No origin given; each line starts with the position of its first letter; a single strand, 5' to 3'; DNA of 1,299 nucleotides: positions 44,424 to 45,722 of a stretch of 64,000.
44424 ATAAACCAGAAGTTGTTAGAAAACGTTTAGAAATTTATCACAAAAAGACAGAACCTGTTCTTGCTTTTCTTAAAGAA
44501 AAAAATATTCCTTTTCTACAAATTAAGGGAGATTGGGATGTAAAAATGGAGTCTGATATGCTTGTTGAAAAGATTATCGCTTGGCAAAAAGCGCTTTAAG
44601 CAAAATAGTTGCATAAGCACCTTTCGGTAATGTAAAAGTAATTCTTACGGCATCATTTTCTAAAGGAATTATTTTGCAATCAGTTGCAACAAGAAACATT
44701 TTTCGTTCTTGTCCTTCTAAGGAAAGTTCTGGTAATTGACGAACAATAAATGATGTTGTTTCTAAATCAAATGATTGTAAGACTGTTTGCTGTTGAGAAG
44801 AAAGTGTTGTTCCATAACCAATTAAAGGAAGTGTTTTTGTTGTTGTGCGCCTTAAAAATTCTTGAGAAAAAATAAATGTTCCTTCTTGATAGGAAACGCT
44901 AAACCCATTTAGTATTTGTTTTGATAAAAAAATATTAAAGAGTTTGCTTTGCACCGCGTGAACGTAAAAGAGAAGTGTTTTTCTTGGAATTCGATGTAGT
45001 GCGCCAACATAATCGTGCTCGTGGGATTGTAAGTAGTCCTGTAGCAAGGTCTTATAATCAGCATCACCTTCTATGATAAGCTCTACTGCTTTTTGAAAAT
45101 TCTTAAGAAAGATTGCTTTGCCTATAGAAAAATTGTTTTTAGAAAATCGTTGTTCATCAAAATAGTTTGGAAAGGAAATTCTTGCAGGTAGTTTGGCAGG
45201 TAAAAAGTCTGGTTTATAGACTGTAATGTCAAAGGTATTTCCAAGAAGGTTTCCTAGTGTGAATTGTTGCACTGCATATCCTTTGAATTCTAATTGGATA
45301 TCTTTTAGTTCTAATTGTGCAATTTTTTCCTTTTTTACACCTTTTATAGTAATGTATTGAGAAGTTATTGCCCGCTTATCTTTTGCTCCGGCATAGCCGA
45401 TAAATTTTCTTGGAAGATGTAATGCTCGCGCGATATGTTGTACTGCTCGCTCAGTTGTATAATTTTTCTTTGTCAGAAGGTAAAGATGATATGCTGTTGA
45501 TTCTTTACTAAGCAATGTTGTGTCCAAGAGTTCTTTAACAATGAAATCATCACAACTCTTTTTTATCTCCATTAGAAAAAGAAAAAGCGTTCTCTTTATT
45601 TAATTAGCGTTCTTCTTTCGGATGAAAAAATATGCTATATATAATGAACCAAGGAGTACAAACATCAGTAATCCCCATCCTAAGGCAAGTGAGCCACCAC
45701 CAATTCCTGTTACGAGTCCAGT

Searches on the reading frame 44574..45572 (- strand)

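Call 80: search_protein_families(library=ncbifam, proteins=[window:44574-45572:-], max_evalue=0.00001)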
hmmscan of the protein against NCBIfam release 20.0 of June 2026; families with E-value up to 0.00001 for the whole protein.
window:44574-45572:- (332 aa): 7 families
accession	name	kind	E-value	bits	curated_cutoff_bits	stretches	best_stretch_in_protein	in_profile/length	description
TIGR00094.1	tRNA_TruD_broad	equivalog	4.4e-46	158.1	172.2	2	2-173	22-204/413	tRNA pseudouridine(13) synthase TruD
NF002160.0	PRK00984.2-5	equivalog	7.7e-41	140.5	428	2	1-168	3-173/395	tRNA pseudouridine(13) synthase TruD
NF002156.0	PRK00984.2-1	equivalog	9.9e-31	107.1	583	1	1-167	1-171/389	tRNA pseudouridine(13) synthase TruD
NF002158.0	PRK00984.2-3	equivalog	3.4e-29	102.3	654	2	3-164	27-211/449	tRNA pseudouridine(13) synthase TruD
NF002153.0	PRK00984.1-2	equivalog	9.1e-27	93.5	413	1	3-328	21-338/353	tRNA pseudouridine(13) synthase TruD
NF002154.0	PRK00984.1-3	equivalog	1.6e-24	86.5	469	1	3-157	21-182/368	tRNA pseudouridine(13) synthase TruD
NF002155.0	PRK00984.1-4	equivalog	3.2e-23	82.2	445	1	3-149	20-171/349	tRNA pseudouridine(13) synthase TruD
